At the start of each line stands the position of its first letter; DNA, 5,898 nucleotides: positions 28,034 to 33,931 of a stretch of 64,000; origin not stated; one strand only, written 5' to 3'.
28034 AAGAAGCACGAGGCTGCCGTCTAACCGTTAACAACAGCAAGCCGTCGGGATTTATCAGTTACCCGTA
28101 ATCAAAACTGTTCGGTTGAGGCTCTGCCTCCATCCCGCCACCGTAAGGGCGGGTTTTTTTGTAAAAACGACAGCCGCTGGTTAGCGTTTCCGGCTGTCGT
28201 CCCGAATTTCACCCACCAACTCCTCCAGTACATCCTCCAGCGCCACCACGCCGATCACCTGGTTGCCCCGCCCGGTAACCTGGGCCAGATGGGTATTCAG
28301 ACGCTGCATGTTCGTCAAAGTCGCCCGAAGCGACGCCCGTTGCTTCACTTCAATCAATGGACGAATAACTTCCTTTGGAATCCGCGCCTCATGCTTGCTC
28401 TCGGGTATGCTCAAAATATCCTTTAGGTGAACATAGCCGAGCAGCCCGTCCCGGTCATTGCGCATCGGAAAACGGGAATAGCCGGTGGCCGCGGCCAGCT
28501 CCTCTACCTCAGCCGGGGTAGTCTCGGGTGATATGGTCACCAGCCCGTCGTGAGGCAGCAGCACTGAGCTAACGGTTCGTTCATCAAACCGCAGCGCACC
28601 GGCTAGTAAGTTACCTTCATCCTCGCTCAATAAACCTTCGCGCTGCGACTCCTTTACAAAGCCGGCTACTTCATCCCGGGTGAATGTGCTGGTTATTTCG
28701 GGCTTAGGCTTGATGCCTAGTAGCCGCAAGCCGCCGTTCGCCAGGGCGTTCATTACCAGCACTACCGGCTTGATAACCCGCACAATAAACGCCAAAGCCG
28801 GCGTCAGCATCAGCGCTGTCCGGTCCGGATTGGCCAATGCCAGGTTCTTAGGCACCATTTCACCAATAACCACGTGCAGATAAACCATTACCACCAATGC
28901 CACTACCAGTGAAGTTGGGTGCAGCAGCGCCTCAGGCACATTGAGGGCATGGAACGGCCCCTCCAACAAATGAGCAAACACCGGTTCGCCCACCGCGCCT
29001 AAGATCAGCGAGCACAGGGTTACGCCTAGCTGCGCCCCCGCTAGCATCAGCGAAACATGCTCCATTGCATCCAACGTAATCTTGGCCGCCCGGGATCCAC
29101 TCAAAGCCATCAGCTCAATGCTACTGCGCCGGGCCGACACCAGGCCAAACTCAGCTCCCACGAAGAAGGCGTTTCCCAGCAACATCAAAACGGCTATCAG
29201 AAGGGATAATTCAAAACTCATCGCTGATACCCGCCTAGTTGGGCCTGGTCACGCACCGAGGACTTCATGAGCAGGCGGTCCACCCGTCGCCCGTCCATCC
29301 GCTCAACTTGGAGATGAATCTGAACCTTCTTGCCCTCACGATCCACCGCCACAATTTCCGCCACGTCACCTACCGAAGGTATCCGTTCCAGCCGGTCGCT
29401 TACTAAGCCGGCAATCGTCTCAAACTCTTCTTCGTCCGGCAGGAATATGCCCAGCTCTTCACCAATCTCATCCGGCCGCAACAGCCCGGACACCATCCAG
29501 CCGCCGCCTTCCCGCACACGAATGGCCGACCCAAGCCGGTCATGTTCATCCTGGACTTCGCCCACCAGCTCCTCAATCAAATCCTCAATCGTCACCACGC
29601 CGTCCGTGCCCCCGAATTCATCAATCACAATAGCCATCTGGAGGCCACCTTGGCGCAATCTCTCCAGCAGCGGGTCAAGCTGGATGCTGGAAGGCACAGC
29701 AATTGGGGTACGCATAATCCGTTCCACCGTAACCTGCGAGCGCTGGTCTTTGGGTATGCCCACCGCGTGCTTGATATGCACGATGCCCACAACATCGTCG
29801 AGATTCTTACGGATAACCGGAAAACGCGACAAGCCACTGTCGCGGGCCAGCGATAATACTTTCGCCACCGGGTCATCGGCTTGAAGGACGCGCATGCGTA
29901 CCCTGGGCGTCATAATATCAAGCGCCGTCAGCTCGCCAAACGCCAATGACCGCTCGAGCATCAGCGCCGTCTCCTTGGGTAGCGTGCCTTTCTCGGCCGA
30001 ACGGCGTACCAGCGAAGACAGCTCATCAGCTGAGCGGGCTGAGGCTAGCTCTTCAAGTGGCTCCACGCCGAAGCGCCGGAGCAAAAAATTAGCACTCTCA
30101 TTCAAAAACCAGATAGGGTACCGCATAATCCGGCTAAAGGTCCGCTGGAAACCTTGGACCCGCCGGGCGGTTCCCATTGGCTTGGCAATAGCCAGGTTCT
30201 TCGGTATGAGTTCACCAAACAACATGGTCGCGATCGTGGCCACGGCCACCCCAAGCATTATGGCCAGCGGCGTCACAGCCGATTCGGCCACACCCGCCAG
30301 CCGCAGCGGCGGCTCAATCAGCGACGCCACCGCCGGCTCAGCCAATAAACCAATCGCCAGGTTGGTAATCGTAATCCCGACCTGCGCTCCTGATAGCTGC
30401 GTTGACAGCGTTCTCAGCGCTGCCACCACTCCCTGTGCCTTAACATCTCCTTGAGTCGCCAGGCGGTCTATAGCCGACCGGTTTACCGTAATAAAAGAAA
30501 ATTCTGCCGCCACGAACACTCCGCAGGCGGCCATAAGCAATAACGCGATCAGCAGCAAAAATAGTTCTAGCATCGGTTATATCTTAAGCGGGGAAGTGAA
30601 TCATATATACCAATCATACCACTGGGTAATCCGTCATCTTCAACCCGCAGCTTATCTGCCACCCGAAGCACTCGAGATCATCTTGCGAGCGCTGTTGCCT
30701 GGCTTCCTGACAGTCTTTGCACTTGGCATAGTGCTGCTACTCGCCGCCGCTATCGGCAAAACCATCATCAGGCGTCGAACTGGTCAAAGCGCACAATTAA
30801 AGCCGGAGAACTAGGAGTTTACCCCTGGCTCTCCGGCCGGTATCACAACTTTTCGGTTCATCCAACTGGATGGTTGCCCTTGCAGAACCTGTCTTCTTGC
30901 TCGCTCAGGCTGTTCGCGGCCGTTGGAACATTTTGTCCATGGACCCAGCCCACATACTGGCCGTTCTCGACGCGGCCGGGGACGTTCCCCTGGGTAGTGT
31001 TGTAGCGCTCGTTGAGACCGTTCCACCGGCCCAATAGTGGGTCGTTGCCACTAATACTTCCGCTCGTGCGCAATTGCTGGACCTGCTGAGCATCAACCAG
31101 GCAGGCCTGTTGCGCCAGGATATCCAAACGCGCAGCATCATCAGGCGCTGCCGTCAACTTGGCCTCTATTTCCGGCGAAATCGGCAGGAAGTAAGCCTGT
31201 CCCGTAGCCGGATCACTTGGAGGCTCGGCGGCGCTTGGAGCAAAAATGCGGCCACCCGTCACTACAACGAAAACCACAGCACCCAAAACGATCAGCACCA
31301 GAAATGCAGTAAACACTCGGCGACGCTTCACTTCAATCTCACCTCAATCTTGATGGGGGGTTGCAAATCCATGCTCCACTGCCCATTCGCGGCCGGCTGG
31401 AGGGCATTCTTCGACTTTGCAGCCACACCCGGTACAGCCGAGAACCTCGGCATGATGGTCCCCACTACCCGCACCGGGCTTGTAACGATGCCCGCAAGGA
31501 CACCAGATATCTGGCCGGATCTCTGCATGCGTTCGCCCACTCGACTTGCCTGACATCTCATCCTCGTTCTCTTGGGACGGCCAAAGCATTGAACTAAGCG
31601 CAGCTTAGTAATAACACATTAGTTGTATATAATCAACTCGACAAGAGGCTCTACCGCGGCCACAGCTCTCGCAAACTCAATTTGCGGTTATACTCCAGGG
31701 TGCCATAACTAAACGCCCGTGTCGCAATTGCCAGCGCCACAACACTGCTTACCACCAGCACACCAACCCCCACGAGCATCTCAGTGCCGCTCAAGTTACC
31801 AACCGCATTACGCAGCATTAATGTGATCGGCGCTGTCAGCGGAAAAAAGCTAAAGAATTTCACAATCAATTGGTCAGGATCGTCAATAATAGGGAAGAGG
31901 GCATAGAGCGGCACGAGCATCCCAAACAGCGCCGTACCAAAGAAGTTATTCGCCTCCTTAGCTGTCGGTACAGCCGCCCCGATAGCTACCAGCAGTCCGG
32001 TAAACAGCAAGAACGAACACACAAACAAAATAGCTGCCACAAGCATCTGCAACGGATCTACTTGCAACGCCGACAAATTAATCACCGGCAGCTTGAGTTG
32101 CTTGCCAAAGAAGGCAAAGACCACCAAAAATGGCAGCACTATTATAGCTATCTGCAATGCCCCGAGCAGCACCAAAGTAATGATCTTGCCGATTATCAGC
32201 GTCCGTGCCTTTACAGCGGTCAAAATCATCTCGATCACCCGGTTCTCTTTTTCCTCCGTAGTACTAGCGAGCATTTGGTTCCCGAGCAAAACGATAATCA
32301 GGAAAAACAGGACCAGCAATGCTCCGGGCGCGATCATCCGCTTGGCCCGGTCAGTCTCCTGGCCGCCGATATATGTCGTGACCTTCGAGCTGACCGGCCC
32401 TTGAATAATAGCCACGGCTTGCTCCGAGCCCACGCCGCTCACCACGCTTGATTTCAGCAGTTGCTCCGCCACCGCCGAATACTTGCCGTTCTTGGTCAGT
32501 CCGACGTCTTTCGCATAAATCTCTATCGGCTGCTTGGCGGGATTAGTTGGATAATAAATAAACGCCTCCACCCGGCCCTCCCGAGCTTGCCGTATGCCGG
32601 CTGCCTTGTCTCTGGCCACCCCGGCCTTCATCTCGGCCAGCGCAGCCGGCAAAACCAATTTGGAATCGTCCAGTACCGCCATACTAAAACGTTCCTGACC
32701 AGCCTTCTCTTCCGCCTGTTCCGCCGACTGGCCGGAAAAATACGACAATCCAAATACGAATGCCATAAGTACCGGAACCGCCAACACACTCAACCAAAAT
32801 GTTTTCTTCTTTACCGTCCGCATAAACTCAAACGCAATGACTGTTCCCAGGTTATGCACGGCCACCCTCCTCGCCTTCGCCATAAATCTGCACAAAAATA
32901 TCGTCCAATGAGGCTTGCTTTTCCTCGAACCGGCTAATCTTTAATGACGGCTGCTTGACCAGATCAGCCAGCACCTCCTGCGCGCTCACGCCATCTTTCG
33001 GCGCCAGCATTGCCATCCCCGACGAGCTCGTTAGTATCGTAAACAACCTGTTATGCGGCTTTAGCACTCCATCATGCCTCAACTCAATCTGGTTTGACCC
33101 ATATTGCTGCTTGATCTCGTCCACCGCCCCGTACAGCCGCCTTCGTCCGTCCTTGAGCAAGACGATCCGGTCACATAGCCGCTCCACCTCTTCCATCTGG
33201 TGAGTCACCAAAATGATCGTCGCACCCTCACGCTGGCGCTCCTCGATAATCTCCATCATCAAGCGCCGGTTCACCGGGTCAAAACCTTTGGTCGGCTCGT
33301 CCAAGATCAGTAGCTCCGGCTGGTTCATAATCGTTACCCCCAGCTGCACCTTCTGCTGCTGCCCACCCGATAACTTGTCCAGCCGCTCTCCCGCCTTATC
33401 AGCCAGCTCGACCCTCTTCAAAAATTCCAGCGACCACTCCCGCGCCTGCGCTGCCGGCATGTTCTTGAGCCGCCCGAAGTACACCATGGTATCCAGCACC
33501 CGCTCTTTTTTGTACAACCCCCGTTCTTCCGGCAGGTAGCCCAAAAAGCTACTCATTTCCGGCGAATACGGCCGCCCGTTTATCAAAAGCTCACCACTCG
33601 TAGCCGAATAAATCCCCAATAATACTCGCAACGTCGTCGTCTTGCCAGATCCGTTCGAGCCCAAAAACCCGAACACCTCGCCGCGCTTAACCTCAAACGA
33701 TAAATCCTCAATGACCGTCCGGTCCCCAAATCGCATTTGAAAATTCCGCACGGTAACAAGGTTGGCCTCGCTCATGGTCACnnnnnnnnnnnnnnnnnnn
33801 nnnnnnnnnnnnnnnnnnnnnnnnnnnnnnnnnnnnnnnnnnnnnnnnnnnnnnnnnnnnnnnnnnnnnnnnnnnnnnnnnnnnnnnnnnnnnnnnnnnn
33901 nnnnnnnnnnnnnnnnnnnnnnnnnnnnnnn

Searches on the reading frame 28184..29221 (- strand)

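Call 15: search_protein_families(library=pfam, proteins=[window:28184-29221:-], max_evalue=0.001)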
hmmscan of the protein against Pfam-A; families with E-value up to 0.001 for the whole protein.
window:28184-29221:- (346 aa): 2 families
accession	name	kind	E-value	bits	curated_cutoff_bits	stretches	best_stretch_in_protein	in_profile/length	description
PF01595.25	CNNM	-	1.9e-45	155.2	28.4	1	8-202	1-181/181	Cyclin M transmembrane N-terminal domain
PF00571.33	CBS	-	9.6e-12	45.5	24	1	223-271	5-53/57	CBS domain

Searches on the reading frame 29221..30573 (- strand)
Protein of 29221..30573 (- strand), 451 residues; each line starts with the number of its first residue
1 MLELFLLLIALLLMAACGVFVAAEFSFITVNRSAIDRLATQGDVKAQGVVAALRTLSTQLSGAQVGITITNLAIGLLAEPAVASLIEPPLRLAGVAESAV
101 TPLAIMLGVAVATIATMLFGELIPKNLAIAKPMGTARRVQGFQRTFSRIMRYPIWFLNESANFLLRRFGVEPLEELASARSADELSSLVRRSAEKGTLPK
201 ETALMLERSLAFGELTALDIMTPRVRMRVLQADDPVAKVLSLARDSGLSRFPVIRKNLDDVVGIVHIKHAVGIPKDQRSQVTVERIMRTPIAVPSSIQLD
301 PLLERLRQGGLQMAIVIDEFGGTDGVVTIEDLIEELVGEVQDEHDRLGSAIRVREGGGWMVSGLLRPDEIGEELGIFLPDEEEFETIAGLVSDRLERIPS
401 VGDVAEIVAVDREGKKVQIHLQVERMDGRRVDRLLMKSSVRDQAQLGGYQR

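Call 15: search_protein_families(library=pfam, proteins=[window:29221-30573:-], max_evalue=0.001)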
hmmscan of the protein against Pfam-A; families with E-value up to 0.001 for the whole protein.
window:29221-30573:- (451 aa): 3 families
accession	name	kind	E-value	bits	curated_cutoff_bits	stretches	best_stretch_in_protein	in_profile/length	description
PF01595.25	CNNM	-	1.1e-37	129.8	28.4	1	8-201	1-180/181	Cyclin M transmembrane N-terminal domain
PF03471.22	CorC_HlyC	-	1.2e-16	60.9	27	1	354-437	3-78/81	Transporter associated domain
PF00571.33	CBS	-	1.7e-11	44.7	24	2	219-269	3-50/57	CBS domain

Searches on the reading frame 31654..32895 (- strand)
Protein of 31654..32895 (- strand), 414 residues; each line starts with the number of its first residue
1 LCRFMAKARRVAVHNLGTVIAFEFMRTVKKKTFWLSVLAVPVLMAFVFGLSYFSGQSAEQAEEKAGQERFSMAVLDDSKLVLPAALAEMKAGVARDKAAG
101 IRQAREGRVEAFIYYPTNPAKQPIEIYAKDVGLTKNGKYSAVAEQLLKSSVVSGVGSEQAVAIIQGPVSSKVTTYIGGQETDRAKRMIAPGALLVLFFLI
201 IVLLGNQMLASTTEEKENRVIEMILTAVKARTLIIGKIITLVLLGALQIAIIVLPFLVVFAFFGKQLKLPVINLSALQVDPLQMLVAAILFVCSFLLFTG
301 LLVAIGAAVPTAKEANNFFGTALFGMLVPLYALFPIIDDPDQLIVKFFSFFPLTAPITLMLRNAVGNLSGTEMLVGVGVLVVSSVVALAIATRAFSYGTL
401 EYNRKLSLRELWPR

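Call 15: search_protein_families(library=pfam, proteins=[window:31654-32895:-], max_evalue=0.001)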
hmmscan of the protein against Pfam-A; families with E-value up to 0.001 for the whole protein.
window:31654-32895:- (414 aa): 3 families
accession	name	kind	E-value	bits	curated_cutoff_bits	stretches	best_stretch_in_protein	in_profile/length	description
PF12698.13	ABC2_membrane_3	-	3.5e-38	132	31.6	1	31-392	1-346/347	ABC-2 family transporter protein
PF12679.13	ABC2_membrane_2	-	4.3e-08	33.2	27.2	1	19-395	3-278/283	ABC-2 family transporter protein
PF01061.29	ABC2_membrane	-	6.4e-07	29.6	26.9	1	161-366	31-208/211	ABC-2 type transporter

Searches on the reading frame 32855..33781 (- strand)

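Call 15: search_protein_families(library=pfam, proteins=[window:32855-33781:-], max_evalue=0.001)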
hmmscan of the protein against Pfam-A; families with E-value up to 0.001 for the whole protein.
window:32855-33781:- (309 aa): 4 families
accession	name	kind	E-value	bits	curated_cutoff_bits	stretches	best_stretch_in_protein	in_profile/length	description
PF00005.33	ABC_tran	-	4e-30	105.6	25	1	25-164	2-136/137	ABC transporter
PF13732.12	DrrA1-3_C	-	5.8e-12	46.6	27.4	1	218-299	1-80/81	ATP-binding protein DrrA1-3-like, C-terminal domain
PF13304.12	AAA_21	-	1.3e-11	45.6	27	1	125-199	226-303/304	AAA domain, putative AbiEii toxin, Type IV TA system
PF02463.25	SMC_N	-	0.00015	21.7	40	0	110-206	135-208/220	RecF/RecN/SMC N terminal domain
